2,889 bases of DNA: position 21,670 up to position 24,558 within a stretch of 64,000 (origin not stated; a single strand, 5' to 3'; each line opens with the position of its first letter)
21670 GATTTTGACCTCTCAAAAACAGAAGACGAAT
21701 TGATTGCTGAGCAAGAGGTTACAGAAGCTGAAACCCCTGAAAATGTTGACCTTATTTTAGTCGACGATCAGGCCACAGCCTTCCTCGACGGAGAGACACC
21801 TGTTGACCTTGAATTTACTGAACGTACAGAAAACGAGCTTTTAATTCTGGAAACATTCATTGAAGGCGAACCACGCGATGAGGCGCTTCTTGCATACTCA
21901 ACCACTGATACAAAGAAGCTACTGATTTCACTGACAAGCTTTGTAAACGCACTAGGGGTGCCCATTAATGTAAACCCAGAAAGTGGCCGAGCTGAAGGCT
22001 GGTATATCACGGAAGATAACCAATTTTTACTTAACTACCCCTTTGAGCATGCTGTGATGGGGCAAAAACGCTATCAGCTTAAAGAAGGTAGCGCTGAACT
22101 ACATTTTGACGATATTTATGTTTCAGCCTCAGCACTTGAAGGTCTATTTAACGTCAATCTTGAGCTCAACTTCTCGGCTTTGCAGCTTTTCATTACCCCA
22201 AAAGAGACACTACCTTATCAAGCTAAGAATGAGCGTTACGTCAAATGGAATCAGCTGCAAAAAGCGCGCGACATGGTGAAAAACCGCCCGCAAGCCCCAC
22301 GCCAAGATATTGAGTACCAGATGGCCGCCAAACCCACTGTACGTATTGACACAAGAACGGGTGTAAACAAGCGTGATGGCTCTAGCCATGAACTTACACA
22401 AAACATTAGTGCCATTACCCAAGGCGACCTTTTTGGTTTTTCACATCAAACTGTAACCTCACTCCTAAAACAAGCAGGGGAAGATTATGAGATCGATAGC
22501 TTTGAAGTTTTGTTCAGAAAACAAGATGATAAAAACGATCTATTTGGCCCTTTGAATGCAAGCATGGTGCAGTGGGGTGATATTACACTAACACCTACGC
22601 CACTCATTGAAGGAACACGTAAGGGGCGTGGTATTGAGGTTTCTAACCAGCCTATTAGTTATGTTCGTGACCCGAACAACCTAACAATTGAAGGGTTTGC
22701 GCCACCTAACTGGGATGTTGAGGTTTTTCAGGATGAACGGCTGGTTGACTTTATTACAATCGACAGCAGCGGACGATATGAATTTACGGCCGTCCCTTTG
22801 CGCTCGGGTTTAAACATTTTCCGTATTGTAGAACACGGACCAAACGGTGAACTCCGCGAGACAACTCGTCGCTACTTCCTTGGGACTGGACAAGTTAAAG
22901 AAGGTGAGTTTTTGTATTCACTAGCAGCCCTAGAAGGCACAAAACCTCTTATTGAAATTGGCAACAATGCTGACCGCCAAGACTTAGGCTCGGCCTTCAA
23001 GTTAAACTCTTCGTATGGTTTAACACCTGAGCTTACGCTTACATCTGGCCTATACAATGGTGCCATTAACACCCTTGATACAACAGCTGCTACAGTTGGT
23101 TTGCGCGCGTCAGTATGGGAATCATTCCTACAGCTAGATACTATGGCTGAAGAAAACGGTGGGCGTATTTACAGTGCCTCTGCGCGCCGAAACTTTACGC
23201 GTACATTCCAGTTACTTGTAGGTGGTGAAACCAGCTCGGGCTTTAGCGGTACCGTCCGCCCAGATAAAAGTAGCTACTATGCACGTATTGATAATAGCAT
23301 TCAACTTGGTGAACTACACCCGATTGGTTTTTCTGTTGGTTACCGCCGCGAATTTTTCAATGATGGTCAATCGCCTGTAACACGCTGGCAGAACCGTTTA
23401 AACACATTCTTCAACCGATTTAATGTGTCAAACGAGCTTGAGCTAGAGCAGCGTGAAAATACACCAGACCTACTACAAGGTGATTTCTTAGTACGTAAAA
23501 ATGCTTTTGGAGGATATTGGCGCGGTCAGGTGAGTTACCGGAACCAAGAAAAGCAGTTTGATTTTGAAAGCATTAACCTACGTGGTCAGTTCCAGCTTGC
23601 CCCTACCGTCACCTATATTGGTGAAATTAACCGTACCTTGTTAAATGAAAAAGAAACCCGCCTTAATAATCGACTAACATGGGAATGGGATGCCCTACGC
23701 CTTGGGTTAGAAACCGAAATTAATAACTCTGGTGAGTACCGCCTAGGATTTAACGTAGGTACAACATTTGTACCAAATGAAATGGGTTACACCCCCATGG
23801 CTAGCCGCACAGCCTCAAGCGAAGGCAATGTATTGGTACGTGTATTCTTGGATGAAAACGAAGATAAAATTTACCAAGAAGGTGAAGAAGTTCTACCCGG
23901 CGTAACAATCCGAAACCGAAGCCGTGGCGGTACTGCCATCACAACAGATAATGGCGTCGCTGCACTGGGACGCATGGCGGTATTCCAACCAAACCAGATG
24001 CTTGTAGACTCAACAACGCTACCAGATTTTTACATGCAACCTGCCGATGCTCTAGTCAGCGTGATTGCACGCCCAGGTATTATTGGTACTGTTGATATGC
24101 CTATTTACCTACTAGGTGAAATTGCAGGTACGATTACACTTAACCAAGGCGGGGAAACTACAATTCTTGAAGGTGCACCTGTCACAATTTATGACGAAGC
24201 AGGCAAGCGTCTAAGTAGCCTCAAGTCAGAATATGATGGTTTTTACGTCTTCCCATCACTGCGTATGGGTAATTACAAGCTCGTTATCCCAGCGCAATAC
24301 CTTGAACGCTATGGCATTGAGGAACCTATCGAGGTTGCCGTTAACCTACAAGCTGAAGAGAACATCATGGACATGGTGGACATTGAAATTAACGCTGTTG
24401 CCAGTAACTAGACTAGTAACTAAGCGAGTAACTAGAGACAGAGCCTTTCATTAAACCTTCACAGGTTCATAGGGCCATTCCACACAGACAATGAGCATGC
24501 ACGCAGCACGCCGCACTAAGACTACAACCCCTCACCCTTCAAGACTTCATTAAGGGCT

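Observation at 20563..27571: Non-canonical chaperone-usher-like fibre locus built on three DUF4402-like, FimA-tailed subunits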

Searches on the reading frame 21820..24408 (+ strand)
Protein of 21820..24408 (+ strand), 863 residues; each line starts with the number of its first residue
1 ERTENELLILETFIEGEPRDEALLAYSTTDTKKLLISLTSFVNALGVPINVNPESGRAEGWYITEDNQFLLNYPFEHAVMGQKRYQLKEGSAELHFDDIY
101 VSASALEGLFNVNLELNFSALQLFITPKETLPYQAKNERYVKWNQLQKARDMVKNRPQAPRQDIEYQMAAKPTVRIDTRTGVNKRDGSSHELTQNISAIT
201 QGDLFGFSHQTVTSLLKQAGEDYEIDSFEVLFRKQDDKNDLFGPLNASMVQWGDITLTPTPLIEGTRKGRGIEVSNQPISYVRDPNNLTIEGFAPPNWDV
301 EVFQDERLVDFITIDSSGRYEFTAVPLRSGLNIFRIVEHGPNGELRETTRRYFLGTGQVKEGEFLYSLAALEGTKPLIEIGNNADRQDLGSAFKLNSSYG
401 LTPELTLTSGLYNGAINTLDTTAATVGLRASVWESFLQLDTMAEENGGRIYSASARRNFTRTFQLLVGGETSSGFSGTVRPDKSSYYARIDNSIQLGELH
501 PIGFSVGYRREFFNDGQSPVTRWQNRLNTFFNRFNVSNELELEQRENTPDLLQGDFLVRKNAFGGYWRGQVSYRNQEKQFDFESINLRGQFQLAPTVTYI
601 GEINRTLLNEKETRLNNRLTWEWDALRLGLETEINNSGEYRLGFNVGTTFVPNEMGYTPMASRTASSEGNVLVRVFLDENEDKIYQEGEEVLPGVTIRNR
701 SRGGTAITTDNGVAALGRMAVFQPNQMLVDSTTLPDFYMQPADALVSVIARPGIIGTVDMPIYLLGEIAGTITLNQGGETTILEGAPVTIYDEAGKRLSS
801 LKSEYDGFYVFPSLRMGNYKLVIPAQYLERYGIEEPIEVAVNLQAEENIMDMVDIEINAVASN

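Call 31: search_protein_representatives(alignment_id=A2)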
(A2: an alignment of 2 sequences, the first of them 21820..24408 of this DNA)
Query: 2 sequences, 934 profile positions. Proteins with E-value up to 0.001 (for the whole library): 6680; up to 1e-10: 4133; up to 1e-30: 2216. The best 150 are listed.
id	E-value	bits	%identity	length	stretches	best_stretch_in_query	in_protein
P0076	1.1e-294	996.2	-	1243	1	53-932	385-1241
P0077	8.7e-278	940.3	-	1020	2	36-928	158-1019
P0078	5.9e-231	785.3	-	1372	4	43-925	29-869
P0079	6.4e-216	735.6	-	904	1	30-928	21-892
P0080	2.8e-210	716.9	-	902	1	45-927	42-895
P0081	3.3e-210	716.6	-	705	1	221-928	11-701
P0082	1.8e-206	704.3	-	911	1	38-927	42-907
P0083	3.8e-202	690.0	-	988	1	43-927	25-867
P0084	4.5e-200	683.1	-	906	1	17-928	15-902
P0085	1.3e-199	681.6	-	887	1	44-927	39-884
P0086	3.0e-198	677.1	-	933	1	44-926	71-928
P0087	2.8e-193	660.6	-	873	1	52-928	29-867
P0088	8.1e-193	659.1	-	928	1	39-929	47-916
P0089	6.9e-191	652.7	-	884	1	42-928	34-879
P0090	4.9e-181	620.1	-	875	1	36-927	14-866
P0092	7.3e-177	606.3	-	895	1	21-926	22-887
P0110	4.6e-156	537.5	-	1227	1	51-928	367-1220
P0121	5.8e-151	520.6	-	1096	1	52-928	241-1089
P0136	1.4e-146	506.1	-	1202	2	46-928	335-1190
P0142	4.8e-145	501.0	-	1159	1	52-927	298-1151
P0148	2.0e-143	495.6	-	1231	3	54-927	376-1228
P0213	3.7e-134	465.0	-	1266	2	43-928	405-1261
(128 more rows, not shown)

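Call 34: search_solved_structures(query=A5, max_evalue=10, show_alignments=3)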
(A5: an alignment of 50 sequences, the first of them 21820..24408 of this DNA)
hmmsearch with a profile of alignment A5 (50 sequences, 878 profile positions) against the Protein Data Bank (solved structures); distinct sequences matched with E-value up to 10: 13.
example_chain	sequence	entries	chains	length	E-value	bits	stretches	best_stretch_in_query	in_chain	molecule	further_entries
10ps_A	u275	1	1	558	1.6e-08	36.3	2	790-836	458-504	Serine-aspartate repeat-containing protein D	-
9c7v_B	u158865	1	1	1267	0.0083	17.4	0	790-835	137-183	BOS complex subunit NOMO2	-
3irp_X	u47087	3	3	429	0.029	15.6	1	790-836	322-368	Uro-adherence factor A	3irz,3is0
3is1_X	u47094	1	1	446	0.03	15.5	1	790-836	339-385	Uro-adherence factor A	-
8vdk_A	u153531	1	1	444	0.15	13.3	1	793-838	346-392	Serine-aspartate repeat-containing protein D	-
4wi0_B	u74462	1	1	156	0.22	12.7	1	811-848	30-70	Cellulosomal scaffoldin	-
4u3s_B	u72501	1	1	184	0.29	12.3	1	811-848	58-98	Cellulosomal scaffoldin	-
4d3l_A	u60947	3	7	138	0.77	10.9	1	587-675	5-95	CARBOHYDRATE BINDING MODULE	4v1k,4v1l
1ykm_B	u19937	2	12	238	1.3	10.1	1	816-840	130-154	Protocatechuate 3,4-dioxygenase beta chain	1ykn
2pcd_M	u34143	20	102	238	1.3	10.1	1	816-840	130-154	PROTOCATECHUATE 3,4-DIOXYGENASE (BETA CHAIN) | PROTOCATECHUATE 3,4-DIOXYGENASE | Protocatechuate 3,4-dioxygenase beta chain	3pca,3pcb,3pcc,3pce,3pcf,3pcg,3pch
1yko_B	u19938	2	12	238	1.4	10.1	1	816-840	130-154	Protocatechuate 3,4-dioxygenase beta chain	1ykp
1ykk_B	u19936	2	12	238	1.4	10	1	816-840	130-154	Protocatechuate 3,4-dioxygenase beta chain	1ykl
3mi1_M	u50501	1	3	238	1.4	10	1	816-840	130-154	Protocatechuate 3,4-dioxygenase beta chain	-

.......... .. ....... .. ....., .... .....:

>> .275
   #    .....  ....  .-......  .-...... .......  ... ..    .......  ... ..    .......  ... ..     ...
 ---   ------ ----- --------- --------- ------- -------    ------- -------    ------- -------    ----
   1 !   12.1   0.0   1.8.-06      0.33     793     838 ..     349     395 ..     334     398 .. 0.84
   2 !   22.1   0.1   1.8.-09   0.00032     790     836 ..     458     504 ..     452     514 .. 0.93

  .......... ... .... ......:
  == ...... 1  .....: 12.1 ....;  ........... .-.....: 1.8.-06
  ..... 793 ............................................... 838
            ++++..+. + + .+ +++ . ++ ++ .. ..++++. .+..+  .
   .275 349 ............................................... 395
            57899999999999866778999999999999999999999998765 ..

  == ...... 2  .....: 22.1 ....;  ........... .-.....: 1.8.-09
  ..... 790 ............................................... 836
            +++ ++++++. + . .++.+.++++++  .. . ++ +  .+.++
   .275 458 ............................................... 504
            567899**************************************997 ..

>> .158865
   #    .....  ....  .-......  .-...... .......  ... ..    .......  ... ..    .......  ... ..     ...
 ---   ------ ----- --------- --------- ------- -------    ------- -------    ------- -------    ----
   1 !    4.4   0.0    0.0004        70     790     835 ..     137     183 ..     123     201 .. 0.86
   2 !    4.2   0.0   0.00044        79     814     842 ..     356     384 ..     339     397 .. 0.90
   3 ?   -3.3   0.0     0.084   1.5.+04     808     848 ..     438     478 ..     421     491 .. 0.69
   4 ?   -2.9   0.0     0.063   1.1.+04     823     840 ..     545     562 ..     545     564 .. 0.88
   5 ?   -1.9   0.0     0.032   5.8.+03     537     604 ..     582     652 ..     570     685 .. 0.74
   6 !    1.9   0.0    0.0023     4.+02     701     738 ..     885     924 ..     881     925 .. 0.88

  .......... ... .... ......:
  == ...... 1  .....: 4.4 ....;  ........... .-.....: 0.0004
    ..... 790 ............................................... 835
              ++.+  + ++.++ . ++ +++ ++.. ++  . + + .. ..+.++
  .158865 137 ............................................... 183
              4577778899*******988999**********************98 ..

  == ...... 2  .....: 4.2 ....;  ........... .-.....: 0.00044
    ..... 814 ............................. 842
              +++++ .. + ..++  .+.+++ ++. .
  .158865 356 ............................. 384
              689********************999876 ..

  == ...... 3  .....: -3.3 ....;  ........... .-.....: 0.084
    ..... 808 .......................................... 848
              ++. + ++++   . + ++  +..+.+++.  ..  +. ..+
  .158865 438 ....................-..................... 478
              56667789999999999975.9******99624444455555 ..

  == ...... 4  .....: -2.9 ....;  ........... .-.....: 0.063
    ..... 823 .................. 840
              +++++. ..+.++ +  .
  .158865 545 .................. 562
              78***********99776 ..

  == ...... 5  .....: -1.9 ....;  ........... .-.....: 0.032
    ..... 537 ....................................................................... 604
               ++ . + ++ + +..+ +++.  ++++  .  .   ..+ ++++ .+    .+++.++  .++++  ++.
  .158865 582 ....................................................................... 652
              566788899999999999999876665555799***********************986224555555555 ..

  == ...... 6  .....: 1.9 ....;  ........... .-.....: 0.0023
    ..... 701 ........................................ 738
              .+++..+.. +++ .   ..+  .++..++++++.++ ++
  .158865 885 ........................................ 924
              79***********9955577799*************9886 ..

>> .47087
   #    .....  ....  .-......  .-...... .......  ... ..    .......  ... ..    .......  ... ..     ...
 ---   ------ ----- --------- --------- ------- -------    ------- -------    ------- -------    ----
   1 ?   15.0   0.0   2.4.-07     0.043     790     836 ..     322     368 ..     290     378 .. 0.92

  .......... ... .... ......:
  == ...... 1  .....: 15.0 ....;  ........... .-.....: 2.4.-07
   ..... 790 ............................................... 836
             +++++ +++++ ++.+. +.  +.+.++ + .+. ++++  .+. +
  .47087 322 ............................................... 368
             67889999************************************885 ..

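Call 35: search_protein_families(library=pfam, alignment_id=A5, max_evalue=0.1)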
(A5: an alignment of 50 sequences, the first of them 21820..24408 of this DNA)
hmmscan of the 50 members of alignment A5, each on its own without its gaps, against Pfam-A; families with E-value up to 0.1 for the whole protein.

A. member 1, window:21820-24408:+ (863 aa): 3 families
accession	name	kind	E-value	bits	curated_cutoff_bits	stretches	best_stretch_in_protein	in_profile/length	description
PF13620.12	CarboxypepD_reg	-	9.5e-08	32.7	32.3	1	768-826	2-57/82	Carboxypeptidase regulatory-like domain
PF17210.9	SdrD_B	-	2.8e-07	31.1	29.7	1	781-823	22-64/112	SdrD B-like domain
PF17802.7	SpaA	-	0.00055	20.5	23.1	1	776-842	7-77/91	Prealbumin-like fold domain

B. families by the number of members that match (of 50 scanned): 28 families (the first 25 are shown)
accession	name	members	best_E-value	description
PF17210.9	SdrD_B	50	1.1e-14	SdrD B-like domain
PF13620.12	CarboxypepD_reg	50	6.9e-13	Carboxypeptidase regulatory-like domain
PF17802.7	SpaA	33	2.3e-07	Prealbumin-like fold domain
PF07833.16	Cu_amine_oxidN1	14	0.00019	Copper amine oxidase N-terminal domain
PF11974.14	bMG3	8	2.1e-05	Bacterial alpha-2-macroglobulin MG3 domain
PF13715.12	CarbopepD_reg_2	7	0.0022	CarboxypepD_reg-like domain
PF22898.2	NOMO1-like_1st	5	0.007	BOS complex subunit NOMO1-like, first beta sandwich domain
PF09619.16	YscW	2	0.025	Type III secretion system lipoprotein chaperone (YscW)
PF09430.16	EMC7_beta-sandw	2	0.032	ER membrane protein complex subunit 7, beta-sandwich domain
PF09912.14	DUF2141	1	0.00038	Uncharacterized protein conserved in bacteria (DUF2141)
PF18962.6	Por_Secre_tail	1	0.00098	Secretion system C-terminal sorting domain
PF14686.12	fn3_3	1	0.0011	Polysaccharide lyase family 4, domain II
PF22523.1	DUF6999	1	0.0046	Family of unknown function (DUF6999)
PF15714.11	SpoVT_C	1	0.0099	Stage V sporulation protein T C-terminal, transcription factor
PF25513.1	P2_C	1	0.014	Viral coat protein P2 C-terminal domain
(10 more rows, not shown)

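Call 47: search_protein_families(library=pfam, proteins=[P0076, P0077, P0110, P0121, P0136, P0142, P0148, P0213], max_evalue=0.01)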
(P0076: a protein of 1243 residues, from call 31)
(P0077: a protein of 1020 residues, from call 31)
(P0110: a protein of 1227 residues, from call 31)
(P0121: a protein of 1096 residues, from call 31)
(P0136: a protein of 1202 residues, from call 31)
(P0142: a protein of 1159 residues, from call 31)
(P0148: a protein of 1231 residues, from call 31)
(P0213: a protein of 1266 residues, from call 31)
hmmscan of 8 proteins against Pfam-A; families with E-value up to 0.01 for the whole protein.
P0076 (1243 aa): 5 families
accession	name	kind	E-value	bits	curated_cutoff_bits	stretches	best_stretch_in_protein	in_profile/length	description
PF08479.16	POTRA_2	-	1.6e-17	63.5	24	2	59-131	1-73/76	POTRA domain, ShlB-type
PF13620.12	CarboxypepD_reg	-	1.3e-08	35.5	32.3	1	1147-1206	2-59/82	Carboxypeptidase regulatory-like domain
PF17210.9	SdrD_B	-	7.7e-06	26.5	29.7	1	1157-1206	19-70/112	SdrD B-like domain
PF17802.7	SpaA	-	0.00015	22.3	23.1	1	1159-1207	13-66/91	Prealbumin-like fold domain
PF00577.26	Usher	-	0.00023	20.6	27.1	1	884-1115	316-526/549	Outer membrane usher protein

P0077 (1020 aa): 2 families
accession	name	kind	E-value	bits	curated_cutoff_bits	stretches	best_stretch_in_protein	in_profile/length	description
PF17210.9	SdrD_B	-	2.4e-10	41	29.7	1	941-985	21-65/112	SdrD B-like domain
PF13620.12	CarboxypepD_reg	-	1.6e-06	28.8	32.3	1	940-985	10-55/82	Carboxypeptidase regulatory-like domain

P0110 (1227 aa): 3 families
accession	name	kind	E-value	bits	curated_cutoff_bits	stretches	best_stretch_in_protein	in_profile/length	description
PF17210.9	SdrD_B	-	4.9e-06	27.1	29.7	0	1152-1188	31-67/112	SdrD B-like domain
PF07833.16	Cu_amine_oxidN1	-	0.00024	21.5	24.2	1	389-474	12-93/108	Copper amine oxidase N-terminal domain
PF13620.12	CarboxypepD_reg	-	0.0022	18.8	32.3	0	1154-1205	23-71/82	Carboxypeptidase regulatory-like domain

P0121 (1096 aa): 3 families
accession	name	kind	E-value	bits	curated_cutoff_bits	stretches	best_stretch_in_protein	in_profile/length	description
PF13620.12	CarboxypepD_reg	-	1.2e-08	35.6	32.3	1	1007-1062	7-62/82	Carboxypeptidase regulatory-like domain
PF17210.9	SdrD_B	-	1.5e-08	35.3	29.7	1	1008-1057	18-67/112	SdrD B-like domain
PF17802.7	SpaA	-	3.6e-05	24.3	23.1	1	1007-1053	8-57/91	Prealbumin-like fold domain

P0136 (1202 aa): 4 families
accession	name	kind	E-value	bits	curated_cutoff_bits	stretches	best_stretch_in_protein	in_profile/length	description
PF11741.13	AMIN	-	3.3e-10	40.4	20.5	1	17-91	6-83/101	AMIN domain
PF13620.12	CarboxypepD_reg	-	1.7e-06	28.7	32.3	1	1110-1158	10-57/82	Carboxypeptidase regulatory-like domain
PF17210.9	SdrD_B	-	6.3e-05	23.6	29.7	1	1112-1158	22-67/112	SdrD B-like domain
PF24837.1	AMIN-like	-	0.006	17.1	27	0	9-50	86-127/129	AMIN-like domain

P0142 (1159 aa): 6 families
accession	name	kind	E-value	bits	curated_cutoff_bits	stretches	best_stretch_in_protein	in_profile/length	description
PF08479.16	POTRA_2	-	2.2e-16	59.9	24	2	119-193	1-75/76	POTRA domain, ShlB-type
PF07244.20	POTRA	-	8.6e-11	42.8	21.3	1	120-193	2-78/79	Surface antigen variable number repeat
PF17210.9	SdrD_B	-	2e-09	38.1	29.7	1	1071-1119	19-67/112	SdrD B-like domain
PF07833.16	Cu_amine_oxidN1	-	0.00017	22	24.2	1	323-420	16-108/108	Copper amine oxidase N-terminal domain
PF13620.12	CarboxypepD_reg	-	0.00044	21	32.3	0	1073-1123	11-61/82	Carboxypeptidase regulatory-like domain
PF17802.7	SpaA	-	0.0018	18.8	23.1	0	1071-1115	9-57/91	Prealbumin-like fold domain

P0148 (1231 aa): 3 families
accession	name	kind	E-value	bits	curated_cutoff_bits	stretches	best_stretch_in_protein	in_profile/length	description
PF07833.16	Cu_amine_oxidN1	-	4.5e-07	30.2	24.2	1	209-300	20-108/108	Copper amine oxidase N-terminal domain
PF17210.9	SdrD_B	-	6e-05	23.6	29.7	0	1149-1195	18-64/112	SdrD B-like domain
PF13620.12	CarboxypepD_reg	-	0.0066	17.2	32.3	0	1153-1196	12-55/82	Carboxypeptidase regulatory-like domain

P0213 (1266 aa): 3 families
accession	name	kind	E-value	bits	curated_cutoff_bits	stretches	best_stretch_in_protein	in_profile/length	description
PF11741.13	AMIN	-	5.1e-07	30.2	20.5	1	108-183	4-80/101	AMIN domain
PF17210.9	SdrD_B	-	0.00048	20.7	29.7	1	1181-1237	20-74/112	SdrD B-like domain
PF13620.12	CarboxypepD_reg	-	0.0049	17.6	32.3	0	1182-1228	11-56/82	Carboxypeptidase regulatory-like domain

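Call 56: predict_structure(alignment_id=A5)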
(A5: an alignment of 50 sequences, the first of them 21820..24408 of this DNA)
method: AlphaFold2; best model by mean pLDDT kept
length: 863 residues; sequences in the alignment: 50
mean_pLDDT: 88.6   pTM: 0.73
mean pLDDT of the five models: 88.6, 87.3, 87.2, 85.8, 85.6
residues with pLDDT >= 90: 518; 70-90: 301; 50-70: 34; < 50: 10
segments of 3 or more residues with pLDDT < 50: 150-156
pLDDT, mean of each block of 10 residues (from residue 1): 84 89 85 90 93 96 91 94 91 94 94 91 93 79 57 56 92 91 88 91 92 82 85 92 94 89 82 93 88 87 86 86 87 90 85 83 96 86 73 95 95 85 94 90 91 91 89 73 88 85 93 88 93 90 93 94 89 90 94 93 91 95 89 94 92 69 67 94 93 94 87 90 92 91 92 91 95 91 95 94 93 93 94 91 90 89 55
secondary structure, 60 per line:
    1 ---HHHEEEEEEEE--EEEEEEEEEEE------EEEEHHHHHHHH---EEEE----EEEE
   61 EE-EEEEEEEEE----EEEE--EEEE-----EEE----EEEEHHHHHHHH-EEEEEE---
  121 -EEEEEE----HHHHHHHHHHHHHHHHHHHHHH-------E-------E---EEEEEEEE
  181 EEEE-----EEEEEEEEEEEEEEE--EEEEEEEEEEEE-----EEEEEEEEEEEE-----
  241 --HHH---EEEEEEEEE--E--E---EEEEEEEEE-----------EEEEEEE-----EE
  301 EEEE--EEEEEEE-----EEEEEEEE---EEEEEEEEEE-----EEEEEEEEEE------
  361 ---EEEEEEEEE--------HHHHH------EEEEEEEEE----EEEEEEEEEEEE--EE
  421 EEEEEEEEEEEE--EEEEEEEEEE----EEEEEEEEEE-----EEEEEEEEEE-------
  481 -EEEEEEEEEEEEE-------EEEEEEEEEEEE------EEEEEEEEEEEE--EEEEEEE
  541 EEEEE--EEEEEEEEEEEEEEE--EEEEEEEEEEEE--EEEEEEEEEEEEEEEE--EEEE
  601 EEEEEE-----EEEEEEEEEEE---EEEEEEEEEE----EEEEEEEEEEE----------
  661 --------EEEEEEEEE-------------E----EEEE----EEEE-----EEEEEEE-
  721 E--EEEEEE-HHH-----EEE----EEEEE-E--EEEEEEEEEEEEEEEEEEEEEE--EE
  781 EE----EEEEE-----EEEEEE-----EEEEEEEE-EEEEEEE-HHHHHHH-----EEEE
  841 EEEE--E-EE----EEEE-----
elements in order (helices of 4 or more, strands of 3 or more residues): E7-14 E17-27 E34-37 H38-45 E49-52 E57-62 E64-72 E77-80 E83-86 E92-94 E99-102 H103-110 E112-117 E122-127 H132-153 E173-184 E190-204 E207-218 E224-235 E249-257 E267-275 E287-293 E299-304 E307-313 E319-326 E330-339 E345-354 E364-372 H381-385 E392-400 E405-416 E419-432 E435-444 E449-458 E464-473 E482-494 E502-513 E520-531 E534-545 E548-562 E565-576 E579-594 E597-606 E612-622 E626-635 E640-650 E669-677 E696-699 E704-707 E713-719 E724-729 E739-741 E746-750 E755-776 E779-782 E787-791 E797-802 E808-815 E817-823 H825-831 E837-844 E855-858
